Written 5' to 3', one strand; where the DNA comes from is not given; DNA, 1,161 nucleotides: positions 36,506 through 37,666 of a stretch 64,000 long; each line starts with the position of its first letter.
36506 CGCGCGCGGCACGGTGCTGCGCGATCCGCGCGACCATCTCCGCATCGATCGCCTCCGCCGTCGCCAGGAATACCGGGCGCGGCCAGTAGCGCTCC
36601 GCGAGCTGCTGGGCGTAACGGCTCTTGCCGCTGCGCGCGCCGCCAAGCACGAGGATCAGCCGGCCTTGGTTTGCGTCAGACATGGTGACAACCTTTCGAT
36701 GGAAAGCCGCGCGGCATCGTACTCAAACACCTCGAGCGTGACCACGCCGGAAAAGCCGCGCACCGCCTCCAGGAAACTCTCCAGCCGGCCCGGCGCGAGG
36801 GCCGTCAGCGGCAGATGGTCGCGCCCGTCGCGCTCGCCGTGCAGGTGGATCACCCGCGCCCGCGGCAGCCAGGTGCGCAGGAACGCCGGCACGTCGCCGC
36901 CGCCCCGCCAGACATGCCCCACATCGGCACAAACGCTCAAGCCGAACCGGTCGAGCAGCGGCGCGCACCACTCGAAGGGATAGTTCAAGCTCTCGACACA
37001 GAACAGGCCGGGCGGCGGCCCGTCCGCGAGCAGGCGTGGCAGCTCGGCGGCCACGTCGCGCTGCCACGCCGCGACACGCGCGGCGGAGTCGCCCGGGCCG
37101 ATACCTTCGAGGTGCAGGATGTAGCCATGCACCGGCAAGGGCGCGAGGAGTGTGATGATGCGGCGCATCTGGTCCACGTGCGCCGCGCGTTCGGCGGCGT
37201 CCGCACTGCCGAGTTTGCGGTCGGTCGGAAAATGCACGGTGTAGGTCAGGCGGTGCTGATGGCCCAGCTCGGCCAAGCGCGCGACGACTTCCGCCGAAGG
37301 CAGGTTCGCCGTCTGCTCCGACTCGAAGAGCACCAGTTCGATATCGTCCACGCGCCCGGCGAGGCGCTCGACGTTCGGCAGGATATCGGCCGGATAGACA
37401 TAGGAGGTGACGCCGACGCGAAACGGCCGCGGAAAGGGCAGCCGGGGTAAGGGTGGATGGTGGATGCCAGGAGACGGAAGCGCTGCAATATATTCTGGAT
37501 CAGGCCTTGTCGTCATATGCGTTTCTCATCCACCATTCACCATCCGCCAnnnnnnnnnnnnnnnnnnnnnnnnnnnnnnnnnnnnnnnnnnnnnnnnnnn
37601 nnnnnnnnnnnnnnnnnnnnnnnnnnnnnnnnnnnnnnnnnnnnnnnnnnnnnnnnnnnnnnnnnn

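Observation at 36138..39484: cobU overlapped by a CbiR-like TIM-barrel gene and followed by a fused nucleotidyltransferase-kinase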

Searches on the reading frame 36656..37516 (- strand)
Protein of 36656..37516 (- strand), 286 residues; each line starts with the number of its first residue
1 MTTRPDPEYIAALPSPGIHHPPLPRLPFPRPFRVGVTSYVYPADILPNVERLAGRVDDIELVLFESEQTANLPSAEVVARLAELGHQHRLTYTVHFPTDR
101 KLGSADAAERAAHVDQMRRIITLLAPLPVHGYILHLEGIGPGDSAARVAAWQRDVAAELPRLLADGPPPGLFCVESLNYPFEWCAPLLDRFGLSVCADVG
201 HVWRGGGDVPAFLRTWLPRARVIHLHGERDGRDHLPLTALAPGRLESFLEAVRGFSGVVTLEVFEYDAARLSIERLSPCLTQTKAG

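Call 3: search_protein_families(library=pfam, proteins=[window:36656-37516:-])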
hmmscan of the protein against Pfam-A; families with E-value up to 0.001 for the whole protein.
window:36656-37516:- (286 aa): 1 family
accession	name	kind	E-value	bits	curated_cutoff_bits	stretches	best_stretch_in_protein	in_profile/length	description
PF01261.30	AP_endonuc_2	-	1e-12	48.7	31.1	1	57-267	10-233/249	Xylose isomerase-like TIM barrel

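Call 4: search_protein_families(library=ncbifam, proteins=[window:36656-37516:-])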
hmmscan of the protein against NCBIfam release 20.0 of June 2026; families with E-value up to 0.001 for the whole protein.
window:36656-37516:- (286 aa): 1 family
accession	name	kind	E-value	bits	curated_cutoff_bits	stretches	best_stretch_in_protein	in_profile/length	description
NF041277.1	coba_remo_CbiR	equivalog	1.2e-79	267.3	105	1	32-276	1-247/249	cobamide remodeling phosphodiesterase CbiR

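Call 6: find_encoding_contigs(protein=window:36656-37516:-, flank=10000, max_places=6)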
Protein window:36656-37516:- (286 aa): no gene with exactly this product is on record in the collection.

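Call 34: find_homologous_proteins(query=window:36656-37516:-)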
Query window:36656-37516:- (286 aa): 921 proteins with E <= 0.001 among 8000 candidates; the best 120 are listed.
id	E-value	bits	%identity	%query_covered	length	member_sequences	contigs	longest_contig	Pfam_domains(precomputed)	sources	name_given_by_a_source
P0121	2.2e-191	652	100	100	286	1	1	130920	PF01261.31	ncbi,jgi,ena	jgi:sugar phosphate isomerase/epimerase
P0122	1.5e-155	535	86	95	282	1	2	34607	PF01261.31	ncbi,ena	-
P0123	2.6e-151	521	83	98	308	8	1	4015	PF01261.31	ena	-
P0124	1.8e-150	518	86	93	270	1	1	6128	PF01261.31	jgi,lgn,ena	-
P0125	2.4e-150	518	81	100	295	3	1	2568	PF01261.31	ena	-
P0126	2.0e-147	508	86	91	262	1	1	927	PF01261.31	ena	-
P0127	1.4e-141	489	81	96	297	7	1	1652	PF01261.31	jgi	jgi:sugar phosphate isomerase/epimerase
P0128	3.8e-139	481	84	91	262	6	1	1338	PF01261.31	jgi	-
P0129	1.4e-138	479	81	93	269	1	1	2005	PF01261.31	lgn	-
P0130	1.5e-137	476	78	98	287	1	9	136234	PF01261.31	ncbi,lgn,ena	-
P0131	1.7e-137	475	80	93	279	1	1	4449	PF01261.31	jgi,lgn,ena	-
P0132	1.4e-136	472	81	91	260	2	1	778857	PF01261.31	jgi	jgi:sugar phosphate isomerase/epimerase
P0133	4.3e-130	451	73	93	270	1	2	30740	PF01261.31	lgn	-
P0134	5.8e-124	431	74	93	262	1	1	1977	PF01261.31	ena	-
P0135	1.3e-115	404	68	93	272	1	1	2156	PF01261.31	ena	-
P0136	1.5e-114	400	68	92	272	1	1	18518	PF01261.31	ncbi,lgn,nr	ncbi:MAG: sugar phosphate isomerase/epimerase [Verrucomicrobia bacterium]|nr:MAG: sugar phosphate is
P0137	8.1e-113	394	68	93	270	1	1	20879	PF01261.31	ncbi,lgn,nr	ncbi:MAG: cobamide remodeling phosphodiesterase CbiR [Kiritimatiellaeota bacterium]|nr:cobamide remo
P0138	5.6e-112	392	68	92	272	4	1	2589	PF01261.31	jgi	jgi:sugar phosphate isomerase/epimerase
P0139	8.7e-112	391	67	89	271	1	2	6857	PF01261.31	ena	-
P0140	2.2e-111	390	67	93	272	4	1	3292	PF01261.31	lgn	-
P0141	4.0e-111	389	66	92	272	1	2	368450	PF01261.31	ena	-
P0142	1.7e-109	383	67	91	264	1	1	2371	PF01261.31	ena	-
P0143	5.0e-108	379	64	94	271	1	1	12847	PF01261.31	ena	-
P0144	2.8e-107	376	67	90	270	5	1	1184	PF01261.31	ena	-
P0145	3.1e-103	363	65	89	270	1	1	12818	PF01261.31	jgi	-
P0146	8.3e-101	355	82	67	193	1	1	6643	PF01261.31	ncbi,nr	ncbi:MAG: cobamide remodeling phosphodiesterase CbiR [Kiritimatiellaeota bacterium]|nr:cobamide remo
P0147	4.9e-95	336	59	93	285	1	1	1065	PF01261.31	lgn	-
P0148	7.8e-93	329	60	90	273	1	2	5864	PF01261.31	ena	-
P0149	7.6e-92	326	59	92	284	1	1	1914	PF01261.31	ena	-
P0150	2.3e-91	324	58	95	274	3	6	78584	PF01261.31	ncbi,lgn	-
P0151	3.6e-91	323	59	93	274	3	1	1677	PF01261.31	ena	-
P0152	1.4e-89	318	50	92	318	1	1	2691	PF01261.31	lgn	-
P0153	4.0e-87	310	52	91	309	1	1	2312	PF01261.31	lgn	-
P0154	9.7e-86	305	57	87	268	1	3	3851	PF01261.31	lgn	-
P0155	2.6e-85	304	54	92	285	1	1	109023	PF01261.31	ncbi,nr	ncbi:MAG: cobamide remodeling phosphodiesterase CbiR [Kiritimatiellae bacterium]|nr:cobamide remodel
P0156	7.9e-85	303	57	90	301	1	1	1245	PF01261.31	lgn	-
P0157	7.9e-85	302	57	92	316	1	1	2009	PF01261.31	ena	-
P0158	8.0e-85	302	55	92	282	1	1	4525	PF01261.31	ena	-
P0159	9.4e-85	302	57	90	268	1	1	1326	PF01261.31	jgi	jgi:sugar phosphate isomerase/epimerase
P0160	1.6e-84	302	56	88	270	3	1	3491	PF01261.31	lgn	-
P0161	2.2e-84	301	54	96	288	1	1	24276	PF01261.31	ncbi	-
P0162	2.6e-84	301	56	91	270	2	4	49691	PF01261.31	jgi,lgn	jgi:sugar phosphate isomerase/epimerase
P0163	3.5e-84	300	55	91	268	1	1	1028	PF01261.31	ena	-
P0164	3.5e-84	300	55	92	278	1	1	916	PF01261.31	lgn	-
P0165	8.4e-84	299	54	90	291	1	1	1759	PF01261.31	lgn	-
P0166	1.0e-83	299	51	92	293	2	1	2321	PF01261.31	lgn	-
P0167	1.3e-83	299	55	90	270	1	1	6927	PF01261.31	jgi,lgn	jgi:sugar phosphate isomerase/epimerase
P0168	1.4e-83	298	53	91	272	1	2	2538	PF01261.31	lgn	-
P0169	1.4e-83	298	52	92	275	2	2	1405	PF01261.31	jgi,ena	-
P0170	2.6e-83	298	53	91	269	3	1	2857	PF01261.31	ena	-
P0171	4.8e-83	297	44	90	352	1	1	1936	PF01261.31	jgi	jgi:sugar phosphate isomerase/epimerase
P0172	5.6e-83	296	55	93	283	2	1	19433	PF01261.31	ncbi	-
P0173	5.7e-83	296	54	94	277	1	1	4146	PF01261.31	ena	-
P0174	5.7e-83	296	55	89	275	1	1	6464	PF01261.31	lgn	-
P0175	1.8e-82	295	55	90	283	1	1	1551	PF01261.31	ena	-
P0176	2.0e-82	295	56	90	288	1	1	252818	PF01261.31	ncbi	-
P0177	2.2e-82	294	53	92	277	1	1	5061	PF01261.31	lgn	-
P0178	3.4e-82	294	54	91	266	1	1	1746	PF01261.31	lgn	-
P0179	3.4e-82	294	50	79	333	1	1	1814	PF01261.31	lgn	-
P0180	4.7e-82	293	57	93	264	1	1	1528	PF01261.31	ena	-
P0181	5.3e-82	293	53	93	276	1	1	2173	PF01261.31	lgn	-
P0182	8.4e-82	293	52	90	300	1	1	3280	PF01261.31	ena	-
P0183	8.6e-82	293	53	90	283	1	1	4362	PF01261.31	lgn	-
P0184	1.1e-81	292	54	92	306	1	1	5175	PF01261.31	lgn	-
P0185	2.3e-81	291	53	93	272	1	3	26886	PF01261.31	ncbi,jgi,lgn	jgi:sugar phosphate isomerase/epimerase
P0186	2.4e-81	291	53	92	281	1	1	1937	PF01261.31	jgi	-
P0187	3.0e-81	291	54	92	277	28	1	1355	PF01261.31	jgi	-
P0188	3.0e-81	291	53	91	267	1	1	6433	PF01261.31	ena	-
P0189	3.3e-81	291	49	92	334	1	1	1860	PF01261.31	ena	-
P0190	7.6e-81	289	52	92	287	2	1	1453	PF01261.31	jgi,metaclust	metaclust:\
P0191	1.4e-80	289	54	87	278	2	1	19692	PF01261.31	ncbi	-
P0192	2.2e-80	288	50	90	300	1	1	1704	PF01261.31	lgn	-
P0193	2.9e-80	288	54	91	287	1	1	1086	PF01261.31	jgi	jgi:sugar phosphate isomerase/epimerase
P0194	3.1e-80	287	50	90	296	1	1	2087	PF01261.31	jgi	jgi:sugar phosphate isomerase/epimerase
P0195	3.4e-80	287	50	90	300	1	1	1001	PF01261.31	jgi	jgi:sugar phosphate isomerase/epimerase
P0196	8.4e-80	286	53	92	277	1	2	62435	PF01261.31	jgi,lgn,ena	-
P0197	1.0e-79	286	52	90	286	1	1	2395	PF01261.31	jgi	jgi:sugar phosphate isomerase/epimerase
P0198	1.9e-79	285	51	93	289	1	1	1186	PF01261.31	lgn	-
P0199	2.2e-79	285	52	94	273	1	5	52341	PF01261.31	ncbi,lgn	-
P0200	3.8e-79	284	48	89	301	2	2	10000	PF01261.31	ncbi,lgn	-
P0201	5.1e-79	283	50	92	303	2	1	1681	PF01261.31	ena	-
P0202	5.1e-79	283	51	83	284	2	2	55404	PF01261.31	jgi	jgi:sugar phosphate isomerase/epimerase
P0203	6.4e-79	283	54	88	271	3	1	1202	PF01261.31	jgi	-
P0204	9.6e-79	283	50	91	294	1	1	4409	PF01261.31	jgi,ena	-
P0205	1.0e-78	282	65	69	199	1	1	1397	PF01261.31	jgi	jgi:sugar phosphate isomerase/epimerase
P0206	1.4e-78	282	53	86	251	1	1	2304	PF01261.31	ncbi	-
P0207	2.2e-78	281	49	94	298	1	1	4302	PF01261.31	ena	-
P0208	3.5e-78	281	52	92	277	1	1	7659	PF01261.31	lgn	-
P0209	4.4e-78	280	51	92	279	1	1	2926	PF01261.31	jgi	-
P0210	5.3e-78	280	52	92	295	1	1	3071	PF01261.31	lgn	-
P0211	5.4e-78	280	53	90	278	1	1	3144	PF01261.31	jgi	-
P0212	7.9e-78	280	53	92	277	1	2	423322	PF01261.31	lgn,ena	-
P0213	9.3e-78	279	51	91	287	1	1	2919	PF01261.31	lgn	-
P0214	1.2e-77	279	52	92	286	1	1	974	PF01261.31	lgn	-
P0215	1.3e-77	279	51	93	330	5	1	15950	PF01261.31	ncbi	-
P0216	2.1e-77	278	51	92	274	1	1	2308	PF01261.31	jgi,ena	-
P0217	9.1e-77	276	50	92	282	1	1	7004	PF01261.31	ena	-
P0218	1.0e-76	276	52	87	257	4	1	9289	PF01261.31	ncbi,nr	ncbi:MAG: sugar phosphate isomerase/epimerase [Verrucomicrobia bacterium]|nr:sugar phosphate isomera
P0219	1.2e-75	272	52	91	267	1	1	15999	PF01261.31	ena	-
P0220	1.5e-75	272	49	90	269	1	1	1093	PF01261.31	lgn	-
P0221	2.6e-75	271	52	91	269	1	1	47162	PF01261.31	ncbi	-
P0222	4.2e-75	271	50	90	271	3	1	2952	PF01261.31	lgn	-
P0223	5.7e-75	270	51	92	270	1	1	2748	PF01261.31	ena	-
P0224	6.4e-75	270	52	91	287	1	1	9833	PF01261.31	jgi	jgi:sugar phosphate isomerase/epimerase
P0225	1.1e-74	269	51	91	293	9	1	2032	PF01261.31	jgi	jgi:sugar phosphate isomerase/epimerase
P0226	2.1e-74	268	52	86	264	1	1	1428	PF01261.31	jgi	-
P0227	2.5e-74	268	53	84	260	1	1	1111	PF01261.31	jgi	-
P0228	4.6e-74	267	50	89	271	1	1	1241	PF01261.31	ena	-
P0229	5.2e-74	267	52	91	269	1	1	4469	PF01261.31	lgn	-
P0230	7.0e-74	267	50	91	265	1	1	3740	PF01261.31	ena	-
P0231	9.3e-74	266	50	92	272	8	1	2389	PF01261.31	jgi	jgi:sugar phosphate isomerase/epimerase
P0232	9.5e-74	266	50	91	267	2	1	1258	PF01261.31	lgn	-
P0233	9.8e-74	266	47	92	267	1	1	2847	PF01261.31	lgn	-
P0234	7.3e-73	263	52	88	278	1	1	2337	PF01261.31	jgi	-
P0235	1.2e-72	263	49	92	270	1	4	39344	PF01261.31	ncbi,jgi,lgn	jgi:sugar phosphate isomerase/epimerase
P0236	4.2e-72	261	51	87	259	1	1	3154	PF01261.31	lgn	-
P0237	5.6e-72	260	51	91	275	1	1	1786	PF01261.31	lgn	-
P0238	6.8e-72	260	47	96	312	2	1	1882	PF01261.31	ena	-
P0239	1.2e-71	259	49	91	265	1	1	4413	PF01261.31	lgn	-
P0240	3.3e-71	258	47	91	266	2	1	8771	PF01261.31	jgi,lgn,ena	-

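Call 35: find_encoding_contigs(protein=P0155, flank=8000, max_places=2)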
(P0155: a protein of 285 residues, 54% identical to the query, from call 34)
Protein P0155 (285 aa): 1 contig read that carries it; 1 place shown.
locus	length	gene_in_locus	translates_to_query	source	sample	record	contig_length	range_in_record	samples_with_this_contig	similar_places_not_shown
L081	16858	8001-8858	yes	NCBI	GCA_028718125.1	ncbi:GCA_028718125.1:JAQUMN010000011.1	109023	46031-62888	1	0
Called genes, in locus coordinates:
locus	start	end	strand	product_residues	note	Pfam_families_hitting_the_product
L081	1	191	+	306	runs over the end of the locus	-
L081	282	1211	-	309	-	-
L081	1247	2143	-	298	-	PF00303:Thymidylat_synt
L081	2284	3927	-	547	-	PF02310:B12-binding, PF04055:Radical_SAM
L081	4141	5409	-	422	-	PF09861:Lar_N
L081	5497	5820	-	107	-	PF05336:rhaM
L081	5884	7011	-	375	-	PF01208:URO-D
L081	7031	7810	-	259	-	PF01026:TatD_DNase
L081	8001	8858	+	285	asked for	PF01261:AP_endonuc_2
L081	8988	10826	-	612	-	PF13431:TPR_17 (faint), PF13174:TPR_6 (faint), PF13424:TPR_12 (weak), PF13432:TPR_16 (weak), PF14559:TPR_19, PF00515:TPR_1, PF07719:TPR_2, PF00515:TPR_1 (weak), +4 more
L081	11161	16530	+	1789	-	PF13517:FG-GAP_3 (faint), PF14312:FG-GAP_2, PF22544:HYDIN_VesB_CFA65-like_Ig (weak)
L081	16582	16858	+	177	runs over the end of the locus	PF02283:CobU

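Call 36: find_encoding_contigs(protein=P0150, flank=8000, max_places=2)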
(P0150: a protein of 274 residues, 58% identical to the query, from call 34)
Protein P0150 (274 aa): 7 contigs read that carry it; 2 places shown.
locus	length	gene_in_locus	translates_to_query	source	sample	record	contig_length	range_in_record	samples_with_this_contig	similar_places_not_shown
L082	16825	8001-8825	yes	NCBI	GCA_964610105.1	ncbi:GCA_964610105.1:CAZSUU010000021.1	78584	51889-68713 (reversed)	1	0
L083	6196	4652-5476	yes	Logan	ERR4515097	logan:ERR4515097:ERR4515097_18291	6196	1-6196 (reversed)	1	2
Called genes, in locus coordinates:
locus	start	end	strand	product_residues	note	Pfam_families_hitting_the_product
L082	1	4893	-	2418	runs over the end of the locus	PF18884:TSP3_bac, PF07691:PA14 (weak), PF10528:GLEYA (faint), PF18884:TSP3_bac (weak), PF07691:PA14, PF18884:TSP3_bac (weak)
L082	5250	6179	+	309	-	PF01297:ZnuA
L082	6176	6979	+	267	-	PF02463:SMC_N (faint), PF00005:ABC_tran, PF13304:AAA_21 (weak)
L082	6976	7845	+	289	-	PF00950:ABC-3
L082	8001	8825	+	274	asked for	PF01261:AP_endonuc_2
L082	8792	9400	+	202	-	PF02283:CobU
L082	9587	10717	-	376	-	PF03590:AsnA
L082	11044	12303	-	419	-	PF00005:ABC_tran, PF02463:SMC_N (faint), PF13304:AAA_21, PF27219:MJ0874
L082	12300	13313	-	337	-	PF01032:FecCD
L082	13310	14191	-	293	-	PF01497:Peripla_BP_2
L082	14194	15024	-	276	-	PF02654:CobS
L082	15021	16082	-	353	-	PF02277:DBI_PRT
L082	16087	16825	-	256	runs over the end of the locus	PF03544:TonB_C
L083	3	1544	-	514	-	?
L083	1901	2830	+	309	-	PF01297:ZnuA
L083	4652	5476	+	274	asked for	PF01261:AP_endonuc_2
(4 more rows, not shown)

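Call 37: find_encoding_contigs(protein=P0121, flank=10000, max_places=2)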
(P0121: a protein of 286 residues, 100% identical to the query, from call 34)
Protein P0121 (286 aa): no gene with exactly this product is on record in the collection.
